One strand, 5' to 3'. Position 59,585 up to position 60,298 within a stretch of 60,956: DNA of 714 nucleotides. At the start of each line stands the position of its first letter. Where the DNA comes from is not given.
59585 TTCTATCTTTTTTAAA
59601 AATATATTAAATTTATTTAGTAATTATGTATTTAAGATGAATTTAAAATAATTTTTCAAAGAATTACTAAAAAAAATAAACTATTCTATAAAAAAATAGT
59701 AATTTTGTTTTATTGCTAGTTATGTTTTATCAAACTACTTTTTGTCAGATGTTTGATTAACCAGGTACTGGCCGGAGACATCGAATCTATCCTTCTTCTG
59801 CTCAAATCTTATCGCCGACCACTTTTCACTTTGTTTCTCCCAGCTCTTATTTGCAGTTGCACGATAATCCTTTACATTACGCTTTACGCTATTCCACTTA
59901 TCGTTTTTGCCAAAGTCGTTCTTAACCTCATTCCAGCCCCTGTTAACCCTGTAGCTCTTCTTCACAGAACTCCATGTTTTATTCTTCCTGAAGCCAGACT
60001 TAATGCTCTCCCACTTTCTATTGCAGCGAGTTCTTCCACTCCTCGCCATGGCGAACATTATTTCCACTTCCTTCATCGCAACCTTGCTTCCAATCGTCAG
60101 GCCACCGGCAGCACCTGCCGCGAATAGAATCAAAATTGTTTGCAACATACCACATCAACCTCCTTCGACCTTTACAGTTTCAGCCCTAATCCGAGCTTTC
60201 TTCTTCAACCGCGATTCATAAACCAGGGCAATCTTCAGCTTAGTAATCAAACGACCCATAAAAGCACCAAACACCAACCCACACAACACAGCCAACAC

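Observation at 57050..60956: Tandem array of at least five paralogous cassettes (glycine-zipper mini-TM protein coupled to a Trp-repeat membrane protein) that runs off the window end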

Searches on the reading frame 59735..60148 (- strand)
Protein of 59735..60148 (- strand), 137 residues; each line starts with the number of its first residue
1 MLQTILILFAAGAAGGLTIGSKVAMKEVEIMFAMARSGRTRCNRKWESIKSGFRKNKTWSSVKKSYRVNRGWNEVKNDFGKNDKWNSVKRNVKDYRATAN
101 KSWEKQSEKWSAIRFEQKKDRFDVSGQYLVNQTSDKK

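Call 3: search_protein_families(library=pfam, max_evalue=1, proteins=[window:59735-60148:-])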
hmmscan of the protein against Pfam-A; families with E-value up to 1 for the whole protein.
window:59735-60148:- (137 aa): 0 families

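Call 4: search_protein_families(library=ncbifam, max_evalue=1, proteins=[window:59735-60148:-])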
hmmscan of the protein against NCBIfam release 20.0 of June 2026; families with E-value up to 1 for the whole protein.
window:59735-60148:- (137 aa): 0 families

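Call 11: find_homologous_proteins(query=window:59735-60148:-, max_evalue=0.01)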
Query window:59735-60148:- (137 aa): 9 proteins with E <= 0.01 among 18 candidates.
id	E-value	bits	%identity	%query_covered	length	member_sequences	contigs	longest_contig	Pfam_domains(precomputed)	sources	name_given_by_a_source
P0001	2.2e-83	295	100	100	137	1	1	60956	-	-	-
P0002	2.7e-61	223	74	100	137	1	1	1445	-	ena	-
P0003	1.3e-55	205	67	100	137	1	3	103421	-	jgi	jgi:hypothetical protein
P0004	3.0e-36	142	49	100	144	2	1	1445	-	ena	-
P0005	1.4e-35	140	51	100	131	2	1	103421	-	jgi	jgi:hypothetical protein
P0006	7.5e-35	138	48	99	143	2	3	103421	-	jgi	jgi:hypothetical protein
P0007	1.5e-34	137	52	100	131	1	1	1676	-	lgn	-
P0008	4.2e-32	129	47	100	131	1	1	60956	-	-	-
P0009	6.2e-25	105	45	99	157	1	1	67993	-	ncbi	ncbi:MAG: hypothetical protein QXJ68_04100 [Methanocellales archaeon]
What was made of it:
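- Homologue E-values reach 1e-61 (call 11).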

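Call 12: find_encoding_contigs(protein=P0003, flank=10000, max_places=4)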
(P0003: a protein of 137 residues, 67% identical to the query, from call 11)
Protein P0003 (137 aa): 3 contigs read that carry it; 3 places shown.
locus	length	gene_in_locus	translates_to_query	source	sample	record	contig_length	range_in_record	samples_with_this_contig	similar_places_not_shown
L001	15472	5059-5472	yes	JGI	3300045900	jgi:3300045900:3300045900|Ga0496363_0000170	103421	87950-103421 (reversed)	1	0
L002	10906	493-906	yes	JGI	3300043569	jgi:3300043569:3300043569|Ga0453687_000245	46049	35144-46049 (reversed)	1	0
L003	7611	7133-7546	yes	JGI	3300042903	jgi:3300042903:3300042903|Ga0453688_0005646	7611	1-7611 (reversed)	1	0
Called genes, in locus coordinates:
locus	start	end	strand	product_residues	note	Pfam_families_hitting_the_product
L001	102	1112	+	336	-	-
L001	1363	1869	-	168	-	-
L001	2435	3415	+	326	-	PF04055:Radical_SAM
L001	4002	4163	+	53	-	-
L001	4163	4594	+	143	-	-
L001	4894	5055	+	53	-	-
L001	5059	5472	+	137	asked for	-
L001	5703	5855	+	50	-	-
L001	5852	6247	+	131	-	-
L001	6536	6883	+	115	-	-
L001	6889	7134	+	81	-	-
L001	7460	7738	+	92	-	PF02597:ThiS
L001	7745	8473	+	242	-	PF04909:Amidohydro_2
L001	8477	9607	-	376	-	PF01637:ATPase_2 (weak), PF13191:AAA_16, PF13401:AAA_22 (weak), PF22703:Cdc6_lid, PF09079:WHD_Cdc6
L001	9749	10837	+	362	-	PF05977:MFS_3, PF07690:MFS_1, PF12832:MFS_1_like (faint), PF07690:MFS_1, PF00083:Sugar_tr (weak)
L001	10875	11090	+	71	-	-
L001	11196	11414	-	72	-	-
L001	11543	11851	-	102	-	-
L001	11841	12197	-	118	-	-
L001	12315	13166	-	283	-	PF01937:ARMT1-like_dom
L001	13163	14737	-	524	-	PF23613:ELP3_N, PF04055:Radical_SAM, PF16199:Radical_SAM_C, PF00583:Acetyltransf_1 (faint)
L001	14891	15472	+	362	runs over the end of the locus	PF00070:Pyr_redox (faint), PF07992:Pyr_redox_2, PF13738:Pyr_redox_3 (faint)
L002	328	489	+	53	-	-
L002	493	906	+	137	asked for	-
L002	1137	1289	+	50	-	-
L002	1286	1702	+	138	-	-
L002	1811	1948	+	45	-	-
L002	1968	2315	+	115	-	-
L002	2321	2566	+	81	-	-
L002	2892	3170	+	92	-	PF02597:ThiS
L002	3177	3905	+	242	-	PF04909:Amidohydro_2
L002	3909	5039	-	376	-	PF01637:ATPase_2 (weak), PF13191:AAA_16, PF13401:AAA_22 (weak), PF22703:Cdc6_lid, PF09079:WHD_Cdc6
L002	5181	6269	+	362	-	PF05977:MFS_3, PF07690:MFS_1, PF12832:MFS_1_like (faint), PF07690:MFS_1, PF00083:Sugar_tr (weak)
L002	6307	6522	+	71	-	-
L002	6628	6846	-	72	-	-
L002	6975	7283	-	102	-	-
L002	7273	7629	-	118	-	-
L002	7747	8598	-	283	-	PF01937:ARMT1-like_dom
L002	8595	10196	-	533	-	PF23613:ELP3_N, PF04055:Radical_SAM, PF16199:Radical_SAM_C, PF00583:Acetyltransf_1 (faint)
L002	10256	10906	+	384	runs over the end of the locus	PF00070:Pyr_redox (faint), PF07992:Pyr_redox_2, PF13738:Pyr_redox_3 (faint)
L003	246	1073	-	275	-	PF01135:PCMT, PF13489:Methyltransf_23, PF01209:Ubie_methyltran, PF06325:PrmA, PF13847:Methyltransf_31, PF08241:Methyltransf_11, PF08242:Methyltransf_12, PF13649:Methyltransf_25, +1 more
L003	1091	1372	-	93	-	PF04014:MazE_antitoxin (weak)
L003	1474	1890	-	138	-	PF02635:DsrE, PF13686:DrsE_2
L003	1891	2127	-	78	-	PF01206:TusA, PF10006:DUF2249 (faint)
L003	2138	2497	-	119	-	PF02635:DsrE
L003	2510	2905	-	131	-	PF02635:DsrE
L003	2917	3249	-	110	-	-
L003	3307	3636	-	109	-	-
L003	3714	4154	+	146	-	PF01980:TrmO_N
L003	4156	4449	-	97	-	-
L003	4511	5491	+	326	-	PF04055:Radical_SAM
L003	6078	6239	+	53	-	-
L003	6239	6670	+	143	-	-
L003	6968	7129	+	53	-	-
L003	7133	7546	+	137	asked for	-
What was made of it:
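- The array is 1.3 kb from an Orc1/Cdc6 gene in L001 and L002 (call 12).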

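Call 13: find_encoding_contigs(protein=P0009, flank=10000, max_places=4)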
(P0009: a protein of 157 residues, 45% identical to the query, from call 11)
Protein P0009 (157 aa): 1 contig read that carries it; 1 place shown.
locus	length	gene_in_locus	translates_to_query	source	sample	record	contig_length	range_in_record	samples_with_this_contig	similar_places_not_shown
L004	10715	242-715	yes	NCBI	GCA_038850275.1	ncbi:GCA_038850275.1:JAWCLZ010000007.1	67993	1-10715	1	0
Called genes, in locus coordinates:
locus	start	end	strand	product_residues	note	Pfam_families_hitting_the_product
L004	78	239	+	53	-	-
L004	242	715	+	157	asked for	-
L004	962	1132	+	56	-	-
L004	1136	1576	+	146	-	-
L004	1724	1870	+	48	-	-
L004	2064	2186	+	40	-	-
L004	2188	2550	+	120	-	-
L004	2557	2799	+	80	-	-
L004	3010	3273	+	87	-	-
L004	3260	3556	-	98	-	-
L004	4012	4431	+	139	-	-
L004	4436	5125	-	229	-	PF00455:DeoRC (weak), PF06026:Rib_5-P_isom_A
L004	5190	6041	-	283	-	PF01048:PNP_UDP_1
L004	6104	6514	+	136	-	PF04545:Sigma70_r4, PF08281:Sigma70_r4_2 (weak), PF14601:TFX_C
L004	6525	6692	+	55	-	-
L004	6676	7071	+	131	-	PF01042:Ribonuc_L-PSP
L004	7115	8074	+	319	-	PF13531:SBP_bac_11, PF01547:SBP_bac_1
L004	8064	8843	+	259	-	PF00528:BPD_transp_1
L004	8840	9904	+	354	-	PF02463:SMC_N (weak), PF13476:AAA_23 (weak), PF00005:ABC_tran, PF08402:TOBE_2, PF03459:TOBE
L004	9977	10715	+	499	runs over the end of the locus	PF00206:Lyase_1, PF14698:ASL_C2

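Call 20: search_solved_structures(query=A3, max_evalue=10)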
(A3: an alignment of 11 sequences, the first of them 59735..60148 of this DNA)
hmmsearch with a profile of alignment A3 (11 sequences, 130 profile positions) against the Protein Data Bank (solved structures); distinct sequences matched with E-value up to 10: 5.
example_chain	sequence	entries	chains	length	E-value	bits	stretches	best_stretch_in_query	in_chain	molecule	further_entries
4par_B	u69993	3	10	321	0.49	13.3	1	44-99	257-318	Uncharacterized protein AbaSI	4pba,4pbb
7p12_A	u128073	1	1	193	1.1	12.2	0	25-55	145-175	DeNovoTIM13-SB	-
7osv_A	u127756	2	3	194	1.2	12.1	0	24-74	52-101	DeNovoTIM6-SB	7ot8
6yqx_A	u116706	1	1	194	1.8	11.5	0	25-55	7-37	de novo designed TIM barrel DeNovoTIM13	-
6z2i_A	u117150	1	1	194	2.6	10.9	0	24-63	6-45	de novo designed TIM barrel DeNovoTIM6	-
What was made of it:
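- Tried and rejected: The best PDB hit has E = 0.49 (call 20).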

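Call 28: predict_structure(alignment_id=A3)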
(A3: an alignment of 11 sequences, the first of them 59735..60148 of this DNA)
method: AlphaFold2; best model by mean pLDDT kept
length: 137 residues; sequences in the alignment: 11
mean_pLDDT: 57.1   pTM: 0.24
mean pLDDT of the five models: 57.1, 56.6, 54.9, 52.3, 49.2
residues with pLDDT >= 90: 0; 70-90: 26; 50-70: 72; < 50: 39
segments of 3 or more residues with pLDDT < 50: 1-6, 8-17, 19-21, 124-132, 135-137
pLDDT, mean of each block of 10 residues (from residue 1): 46 45 55 52 56 56 53 52 63 75 78 68 49 47
secondary structure, 60 per line:
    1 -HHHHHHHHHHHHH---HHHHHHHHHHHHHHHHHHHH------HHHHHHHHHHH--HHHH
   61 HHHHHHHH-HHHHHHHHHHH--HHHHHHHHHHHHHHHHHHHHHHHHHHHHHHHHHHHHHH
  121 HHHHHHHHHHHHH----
elements in order: H2-14 H18-37 H44-54 H57-68 H70-80 H83-133
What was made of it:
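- The AF2 model of the D protein has pLDDT 57 (call 28).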

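Call 29: search_protein_representatives(alignment_id=A3)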
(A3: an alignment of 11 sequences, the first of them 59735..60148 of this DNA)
Query: 11 sequences, 130 profile positions. Proteins with E-value up to 0.001 (for the whole library): 8; up to 1e-10: 7; up to 1e-30: 3. The best 8 are listed.
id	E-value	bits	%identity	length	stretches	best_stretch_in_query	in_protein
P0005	9.1e-54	196.8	-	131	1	1-130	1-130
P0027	2.3e-42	159.9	-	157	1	1-125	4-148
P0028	9.9e-34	132.0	-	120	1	2-124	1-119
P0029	1.6e-17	79.6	-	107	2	2-63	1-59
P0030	1.7e-16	76.3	-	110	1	2-124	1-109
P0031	3.8e-15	72.0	-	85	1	55-125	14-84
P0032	8.4e-11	57.9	-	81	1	52-125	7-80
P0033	7.6e-06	41.9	-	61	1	1-58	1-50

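Call 31: find_related_loci(query=A3, collection=genome_contigs, flank=10000)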
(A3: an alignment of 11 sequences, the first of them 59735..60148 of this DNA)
Query A3 (137 aa) in genome_contigs; peptide patterns used: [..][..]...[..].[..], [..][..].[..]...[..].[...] (x = any residue, [..] = any of these).
103 stretches matched a pattern; 2 encode a relative of the query (tblastn E <= 1e-3); 2 distinct loci.
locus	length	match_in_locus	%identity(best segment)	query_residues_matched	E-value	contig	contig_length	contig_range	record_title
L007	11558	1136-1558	48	1-134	3e-43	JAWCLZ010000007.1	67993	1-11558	MAG: Methanocellales archaeon isolate JZ-2_201705_bins_257 JZ-2_201705_bins_257_scaffold_7, whole genome shotgun sequenc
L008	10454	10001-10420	47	1-133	3e-43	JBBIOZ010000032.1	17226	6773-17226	MAG: Methanocellales archaeon isolate TCS170221_bin_291 NODE_829_length_17226_cov_4.704269, whole genome shotgun sequenc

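Call 32: find_encoding_contigs(protein=P0030, flank=6000, max_places=3)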
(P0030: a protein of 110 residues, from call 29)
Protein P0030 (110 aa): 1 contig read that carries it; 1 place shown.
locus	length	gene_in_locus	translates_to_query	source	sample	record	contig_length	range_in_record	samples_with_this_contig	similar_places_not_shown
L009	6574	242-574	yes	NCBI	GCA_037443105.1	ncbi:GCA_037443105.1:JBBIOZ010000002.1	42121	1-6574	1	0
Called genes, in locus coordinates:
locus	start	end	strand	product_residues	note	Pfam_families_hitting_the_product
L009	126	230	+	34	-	-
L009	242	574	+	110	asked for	-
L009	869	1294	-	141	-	-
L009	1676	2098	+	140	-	-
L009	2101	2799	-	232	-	PF00455:DeoRC (faint), PF06026:Rib_5-P_isom_A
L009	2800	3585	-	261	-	PF01975:SurE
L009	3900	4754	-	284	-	PF01048:PNP_UDP_1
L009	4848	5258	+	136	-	PF04545:Sigma70_r4, PF08281:Sigma70_r4_2 (weak), PF14601:TFX_C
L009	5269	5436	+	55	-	-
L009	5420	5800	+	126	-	PF01042:Ribonuc_L-PSP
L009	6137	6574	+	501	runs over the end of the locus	PF00206:Lyase_1, PF14698:ASL_C2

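Call 33: find_encoding_contigs(protein=P0029, flank=6000, max_places=3)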
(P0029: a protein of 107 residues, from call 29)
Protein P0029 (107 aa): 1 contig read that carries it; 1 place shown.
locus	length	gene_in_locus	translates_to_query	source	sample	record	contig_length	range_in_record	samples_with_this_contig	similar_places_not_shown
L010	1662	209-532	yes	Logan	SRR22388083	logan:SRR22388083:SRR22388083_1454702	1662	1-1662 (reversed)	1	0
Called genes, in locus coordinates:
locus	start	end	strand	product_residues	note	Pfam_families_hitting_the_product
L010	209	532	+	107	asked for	-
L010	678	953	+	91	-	-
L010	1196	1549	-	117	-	-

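Call 38: search_protein_families(library=padloc, max_evalue=1, proteins=[window:59735-60148:-])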
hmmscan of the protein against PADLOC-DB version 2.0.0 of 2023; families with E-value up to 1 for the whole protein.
window:59735-60148:- (137 aa): 0 families

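Call 39: search_protein_families(library=phrogs, max_evalue=1, proteins=[window:59735-60148:-])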
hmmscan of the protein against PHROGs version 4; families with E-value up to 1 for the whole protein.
window:59735-60148:- (137 aa): 1 family
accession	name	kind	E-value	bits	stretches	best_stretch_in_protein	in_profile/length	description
phrog_36317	-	unknown function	0.092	14.1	1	25-108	18-96/98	-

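Call 40: find_related_loci(query=A3, collection=viral_contigs, flank=5000)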
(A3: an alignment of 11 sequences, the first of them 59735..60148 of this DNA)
Query A3 (137 aa) in viral_contigs; peptide patterns used: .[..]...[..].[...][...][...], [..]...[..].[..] (x = any residue, [..] = any of these).
75 stretches matched a pattern, but none encodes a relative of the query by tblastn (E <= 1e-3).
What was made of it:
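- On Phage or virus proteins (PHROGs, IMG/VR): None of 75 candidate stretches in viral contigs was confirmed (call 40).
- Closest known: TMP repeat of phage tape-measure proteins. Different: There is no phage context (calls 39, 40).
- PADLOC and PHROGs give no significant hits, and the family is absent from 2.9 million viral contigs (calls 38-40).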

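Call 41: find_related_loci(query=A3, collection=metagenome_contigs, flank=10000)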
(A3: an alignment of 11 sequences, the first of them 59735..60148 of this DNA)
Query A3 (137 aa) in metagenome_contigs; peptide patterns used: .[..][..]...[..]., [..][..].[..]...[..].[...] (x = any residue, [..] = any of these).
219 stretches matched a pattern; 1 encode a relative of the query (tblastn E <= 1e-3); 1 distinct loci.
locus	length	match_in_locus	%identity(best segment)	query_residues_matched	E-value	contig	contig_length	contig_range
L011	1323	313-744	49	1-137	1e-47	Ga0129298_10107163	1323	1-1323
